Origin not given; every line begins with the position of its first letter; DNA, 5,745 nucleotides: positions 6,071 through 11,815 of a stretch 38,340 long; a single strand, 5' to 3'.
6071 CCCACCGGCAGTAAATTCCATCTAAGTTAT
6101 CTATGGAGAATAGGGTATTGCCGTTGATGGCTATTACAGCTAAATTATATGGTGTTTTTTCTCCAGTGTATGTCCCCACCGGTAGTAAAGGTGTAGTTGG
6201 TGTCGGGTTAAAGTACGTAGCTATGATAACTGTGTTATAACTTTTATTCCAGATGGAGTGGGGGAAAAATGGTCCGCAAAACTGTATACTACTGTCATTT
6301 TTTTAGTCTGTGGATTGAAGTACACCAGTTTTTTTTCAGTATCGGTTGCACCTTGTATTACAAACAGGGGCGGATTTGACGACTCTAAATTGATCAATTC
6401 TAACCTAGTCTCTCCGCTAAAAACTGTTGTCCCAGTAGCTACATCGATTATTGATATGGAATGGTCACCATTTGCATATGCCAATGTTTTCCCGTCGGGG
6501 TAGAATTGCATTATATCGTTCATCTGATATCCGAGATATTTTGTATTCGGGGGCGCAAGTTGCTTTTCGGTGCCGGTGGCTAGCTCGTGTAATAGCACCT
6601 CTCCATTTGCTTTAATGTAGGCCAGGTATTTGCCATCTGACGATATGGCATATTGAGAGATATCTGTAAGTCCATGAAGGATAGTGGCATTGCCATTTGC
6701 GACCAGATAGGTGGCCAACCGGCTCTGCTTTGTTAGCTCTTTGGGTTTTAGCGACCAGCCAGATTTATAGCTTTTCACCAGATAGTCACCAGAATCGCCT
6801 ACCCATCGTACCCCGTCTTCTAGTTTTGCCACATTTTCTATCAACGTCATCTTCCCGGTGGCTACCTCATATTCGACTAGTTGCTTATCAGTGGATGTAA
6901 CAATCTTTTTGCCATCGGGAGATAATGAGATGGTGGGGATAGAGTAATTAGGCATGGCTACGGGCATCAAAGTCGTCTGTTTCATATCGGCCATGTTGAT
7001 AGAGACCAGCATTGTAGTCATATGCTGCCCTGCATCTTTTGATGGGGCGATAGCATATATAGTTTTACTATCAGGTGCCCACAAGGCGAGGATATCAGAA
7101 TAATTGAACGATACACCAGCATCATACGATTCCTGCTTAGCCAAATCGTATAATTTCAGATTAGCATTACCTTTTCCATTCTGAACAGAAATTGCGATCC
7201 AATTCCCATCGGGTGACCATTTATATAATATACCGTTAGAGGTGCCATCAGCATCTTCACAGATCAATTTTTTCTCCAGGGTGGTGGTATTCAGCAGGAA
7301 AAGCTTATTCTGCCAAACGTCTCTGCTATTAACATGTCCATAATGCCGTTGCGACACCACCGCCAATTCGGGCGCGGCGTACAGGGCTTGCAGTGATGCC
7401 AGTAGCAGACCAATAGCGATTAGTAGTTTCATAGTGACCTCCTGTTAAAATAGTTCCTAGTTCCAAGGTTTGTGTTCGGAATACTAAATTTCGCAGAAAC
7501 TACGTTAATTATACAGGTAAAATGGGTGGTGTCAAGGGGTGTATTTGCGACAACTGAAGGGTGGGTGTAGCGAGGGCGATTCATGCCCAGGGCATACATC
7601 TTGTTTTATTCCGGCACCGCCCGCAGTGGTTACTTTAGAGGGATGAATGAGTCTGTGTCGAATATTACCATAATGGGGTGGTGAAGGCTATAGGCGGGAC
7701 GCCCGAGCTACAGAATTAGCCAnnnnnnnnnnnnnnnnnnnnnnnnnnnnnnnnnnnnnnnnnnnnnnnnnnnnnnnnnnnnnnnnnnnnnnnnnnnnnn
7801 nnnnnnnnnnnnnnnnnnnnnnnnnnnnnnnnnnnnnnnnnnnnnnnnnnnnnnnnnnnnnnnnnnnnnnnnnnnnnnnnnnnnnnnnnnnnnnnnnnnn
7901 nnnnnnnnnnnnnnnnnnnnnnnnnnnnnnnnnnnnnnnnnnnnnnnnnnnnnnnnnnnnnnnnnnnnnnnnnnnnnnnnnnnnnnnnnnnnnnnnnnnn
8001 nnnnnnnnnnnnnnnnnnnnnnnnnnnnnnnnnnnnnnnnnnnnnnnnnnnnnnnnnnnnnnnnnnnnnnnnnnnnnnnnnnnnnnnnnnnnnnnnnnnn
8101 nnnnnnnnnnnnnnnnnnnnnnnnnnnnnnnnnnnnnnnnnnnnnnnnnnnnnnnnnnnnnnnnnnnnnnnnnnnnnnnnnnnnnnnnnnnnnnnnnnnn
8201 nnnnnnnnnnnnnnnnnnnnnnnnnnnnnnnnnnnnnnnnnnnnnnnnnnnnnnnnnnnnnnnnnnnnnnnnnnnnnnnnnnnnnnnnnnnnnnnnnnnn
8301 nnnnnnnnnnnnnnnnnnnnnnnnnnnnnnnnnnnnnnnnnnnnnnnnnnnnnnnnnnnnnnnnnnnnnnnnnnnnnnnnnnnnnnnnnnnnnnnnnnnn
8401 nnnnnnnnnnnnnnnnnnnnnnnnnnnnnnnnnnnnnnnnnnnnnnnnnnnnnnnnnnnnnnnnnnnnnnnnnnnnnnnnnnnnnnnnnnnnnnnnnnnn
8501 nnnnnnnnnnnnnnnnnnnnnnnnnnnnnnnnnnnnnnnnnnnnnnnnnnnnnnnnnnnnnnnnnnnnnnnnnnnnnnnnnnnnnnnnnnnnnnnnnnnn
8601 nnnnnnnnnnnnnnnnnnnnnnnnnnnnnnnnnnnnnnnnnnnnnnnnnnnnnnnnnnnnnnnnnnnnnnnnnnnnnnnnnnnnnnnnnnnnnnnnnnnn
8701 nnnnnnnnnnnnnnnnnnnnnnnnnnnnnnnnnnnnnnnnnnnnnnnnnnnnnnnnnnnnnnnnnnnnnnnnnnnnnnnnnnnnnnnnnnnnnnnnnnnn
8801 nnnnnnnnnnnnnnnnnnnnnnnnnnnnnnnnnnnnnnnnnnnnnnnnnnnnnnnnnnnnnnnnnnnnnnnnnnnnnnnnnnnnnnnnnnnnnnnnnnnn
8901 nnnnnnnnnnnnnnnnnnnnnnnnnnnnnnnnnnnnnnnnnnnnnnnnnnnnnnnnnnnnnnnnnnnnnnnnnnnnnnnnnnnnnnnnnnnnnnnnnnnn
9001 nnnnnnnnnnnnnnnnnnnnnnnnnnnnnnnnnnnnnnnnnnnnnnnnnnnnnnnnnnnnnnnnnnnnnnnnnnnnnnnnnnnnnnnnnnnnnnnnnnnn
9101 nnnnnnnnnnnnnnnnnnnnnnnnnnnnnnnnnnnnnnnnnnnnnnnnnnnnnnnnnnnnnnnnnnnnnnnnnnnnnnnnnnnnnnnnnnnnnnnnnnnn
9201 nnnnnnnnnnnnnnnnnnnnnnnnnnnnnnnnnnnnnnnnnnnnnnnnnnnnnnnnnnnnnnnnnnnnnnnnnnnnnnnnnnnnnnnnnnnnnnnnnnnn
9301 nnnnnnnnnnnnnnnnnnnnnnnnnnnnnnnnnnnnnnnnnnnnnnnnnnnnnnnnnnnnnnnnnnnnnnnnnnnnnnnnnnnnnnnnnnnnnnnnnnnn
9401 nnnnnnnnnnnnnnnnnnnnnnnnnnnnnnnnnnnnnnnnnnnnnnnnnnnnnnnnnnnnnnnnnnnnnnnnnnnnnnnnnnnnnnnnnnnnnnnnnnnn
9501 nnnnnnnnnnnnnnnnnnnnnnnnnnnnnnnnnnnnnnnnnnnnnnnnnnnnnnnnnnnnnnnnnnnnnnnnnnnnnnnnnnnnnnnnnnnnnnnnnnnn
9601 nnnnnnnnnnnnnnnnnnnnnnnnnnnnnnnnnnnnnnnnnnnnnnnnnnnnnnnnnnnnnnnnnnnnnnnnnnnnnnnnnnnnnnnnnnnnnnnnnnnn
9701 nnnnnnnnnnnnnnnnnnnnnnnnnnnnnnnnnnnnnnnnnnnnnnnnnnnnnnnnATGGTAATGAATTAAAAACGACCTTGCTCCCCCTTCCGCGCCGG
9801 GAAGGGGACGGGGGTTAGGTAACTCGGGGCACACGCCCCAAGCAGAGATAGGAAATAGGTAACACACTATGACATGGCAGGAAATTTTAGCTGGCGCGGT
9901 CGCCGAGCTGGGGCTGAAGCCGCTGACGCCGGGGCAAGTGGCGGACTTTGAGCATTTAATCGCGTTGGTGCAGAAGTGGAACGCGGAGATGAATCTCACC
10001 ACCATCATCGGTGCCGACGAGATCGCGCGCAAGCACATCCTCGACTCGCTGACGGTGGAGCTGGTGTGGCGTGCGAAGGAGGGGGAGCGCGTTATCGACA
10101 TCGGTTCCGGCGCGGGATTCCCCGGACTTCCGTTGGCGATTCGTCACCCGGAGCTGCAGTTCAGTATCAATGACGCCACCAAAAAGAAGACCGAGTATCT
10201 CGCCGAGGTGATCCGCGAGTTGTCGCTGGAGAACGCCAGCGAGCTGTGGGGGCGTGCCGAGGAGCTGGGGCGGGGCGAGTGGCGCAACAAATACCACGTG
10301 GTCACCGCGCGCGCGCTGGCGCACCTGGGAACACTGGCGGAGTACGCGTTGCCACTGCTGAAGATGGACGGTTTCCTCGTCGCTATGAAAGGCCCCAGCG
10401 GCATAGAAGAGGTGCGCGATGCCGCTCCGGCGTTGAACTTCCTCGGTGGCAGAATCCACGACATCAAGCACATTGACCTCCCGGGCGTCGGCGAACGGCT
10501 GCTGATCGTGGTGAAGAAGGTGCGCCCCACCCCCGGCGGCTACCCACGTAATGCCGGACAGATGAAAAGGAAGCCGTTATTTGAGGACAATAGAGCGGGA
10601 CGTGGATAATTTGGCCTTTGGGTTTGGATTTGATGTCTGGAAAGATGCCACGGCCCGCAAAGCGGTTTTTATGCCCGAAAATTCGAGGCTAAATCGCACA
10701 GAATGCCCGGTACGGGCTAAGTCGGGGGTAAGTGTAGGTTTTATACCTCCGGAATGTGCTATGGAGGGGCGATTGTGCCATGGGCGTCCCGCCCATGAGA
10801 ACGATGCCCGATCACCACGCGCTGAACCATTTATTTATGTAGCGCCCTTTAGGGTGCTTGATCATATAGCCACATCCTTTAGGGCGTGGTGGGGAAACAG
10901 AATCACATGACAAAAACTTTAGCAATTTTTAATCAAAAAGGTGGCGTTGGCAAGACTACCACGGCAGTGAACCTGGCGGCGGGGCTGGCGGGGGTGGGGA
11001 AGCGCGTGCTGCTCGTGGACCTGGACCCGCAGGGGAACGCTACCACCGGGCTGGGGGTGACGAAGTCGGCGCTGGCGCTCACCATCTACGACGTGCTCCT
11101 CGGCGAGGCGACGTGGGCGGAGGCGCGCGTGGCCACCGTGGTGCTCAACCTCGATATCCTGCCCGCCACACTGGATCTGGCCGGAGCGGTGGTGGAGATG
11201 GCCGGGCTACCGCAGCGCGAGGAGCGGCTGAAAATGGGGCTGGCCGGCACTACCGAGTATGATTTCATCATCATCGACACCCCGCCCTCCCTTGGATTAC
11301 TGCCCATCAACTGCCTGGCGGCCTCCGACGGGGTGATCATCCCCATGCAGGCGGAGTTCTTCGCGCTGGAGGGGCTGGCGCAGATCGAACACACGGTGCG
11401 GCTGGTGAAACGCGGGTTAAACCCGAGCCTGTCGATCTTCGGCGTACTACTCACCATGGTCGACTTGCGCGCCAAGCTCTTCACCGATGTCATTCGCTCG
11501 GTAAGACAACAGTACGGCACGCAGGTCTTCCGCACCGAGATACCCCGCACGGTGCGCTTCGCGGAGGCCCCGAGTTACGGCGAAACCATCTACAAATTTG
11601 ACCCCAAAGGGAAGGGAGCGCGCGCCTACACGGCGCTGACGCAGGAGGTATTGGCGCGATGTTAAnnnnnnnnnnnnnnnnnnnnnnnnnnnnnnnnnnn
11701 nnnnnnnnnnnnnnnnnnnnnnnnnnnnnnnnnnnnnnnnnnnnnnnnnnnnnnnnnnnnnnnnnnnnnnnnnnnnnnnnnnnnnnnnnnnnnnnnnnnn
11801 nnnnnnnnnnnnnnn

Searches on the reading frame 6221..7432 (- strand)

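Call 24: search_protein_families(library=pfam, proteins=[window:6221-7432:-])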
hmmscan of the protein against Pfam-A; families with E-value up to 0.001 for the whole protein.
window:6221-7432:- (403 aa): 10 families
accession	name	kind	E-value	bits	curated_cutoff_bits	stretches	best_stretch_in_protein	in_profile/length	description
PF25174.1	Beta-prop_THOC3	-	1.8e-12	47.3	305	1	63-211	87-219/272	THOC3 beta-propeller domain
PF07676.18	PD40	-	7.8e-10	38.9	20.9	0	72-84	16-28/38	WD40-like Beta Propeller Repeat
PF24817.1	WD40_WDHD1_1st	-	5.6e-09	36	109.9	0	256-291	223-258/291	WDHD1 first WD40 domain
PF12894.13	ANAPC4_WD40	-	4.4e-08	33.7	22.9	0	308-342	44-78/91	Anaphase-promoting complex subunit 4 WD40 domain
PF23414.1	Beta-prop_EML_2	-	2.5e-07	30.8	90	0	258-334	42-113/266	Echinoderm microtubule-associated protein second beta-propeller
PF24814.1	WD40_Prp19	-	3.6e-06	26.7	320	1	256-338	92-171/281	Prp19 WD40 domain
PF24807.1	WD40_CDC20-Fz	-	9e-06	25.6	200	0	41-117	28-99/292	CDC20/Fizzy WD40 domain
PF00400.38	WD40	-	2e-05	25.4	27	0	167-184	16-34/39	WD domain, G-beta repeat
PF24796.1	WDR55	-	2.7e-05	23.8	200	0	263-337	15-88/296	WDR55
PF02897.21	Peptidase_S9_N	-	0.00046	19.5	24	0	70-138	129-197/414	Prolyl oligopeptidase, N-terminal beta-propeller domain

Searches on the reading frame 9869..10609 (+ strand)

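Call 24: search_protein_families(library=pfam, proteins=[window:9869-10609:+])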
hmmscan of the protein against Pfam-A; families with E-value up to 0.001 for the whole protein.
window:9869-10609:+ (246 aa): 1 family
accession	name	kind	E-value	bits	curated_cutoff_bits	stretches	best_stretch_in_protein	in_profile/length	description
PF02527.21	GidB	-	5.3e-44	150.2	27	1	24-200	2-174/184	rRNA small subunit methyltransferase G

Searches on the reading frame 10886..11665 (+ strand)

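Call 43: search_protein_families(library=pfam, proteins=[window:10886-11665:+], max_evalue=0.01)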
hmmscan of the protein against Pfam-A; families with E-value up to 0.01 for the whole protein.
window:10886-11665:+ (259 aa): 8 families
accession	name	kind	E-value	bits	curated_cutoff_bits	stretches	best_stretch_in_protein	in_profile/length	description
PF13614.12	AAA_31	-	6.6e-58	196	27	1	9-184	1-177/177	AAA domain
PF01656.29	CbiA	-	1.2e-27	96.8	25.4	1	12-235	1-125/125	CobQ/CobB/MinD/ParA nucleotide binding domain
PF10609.15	ParA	-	1.1e-11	45.1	27.1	1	9-53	3-47/246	NUBPL iron-transfer P-loop NTPase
PF09140.17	MipZ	-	5.8e-11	42.6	20.7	2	14-49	5-40/262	ATPase MipZ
PF00142.24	Fer4_NifH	-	6.4e-11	42.7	25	1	13-82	4-70/271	4Fe-4S iron sulfur cluster binding proteins, NifH/frxC family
PF02374.21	ArsA_ATPase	-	4.7e-08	33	24.3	1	14-51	5-42/305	Anion-transporting ATPase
PF06564.18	CBP_BcsQ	-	2e-06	28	21.3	1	12-245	4-223/234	Cellulose biosynthesis protein BcsQ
PF07015.17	VirC1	-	0.0059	16.4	24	0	14-47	6-39/231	VirC1 protein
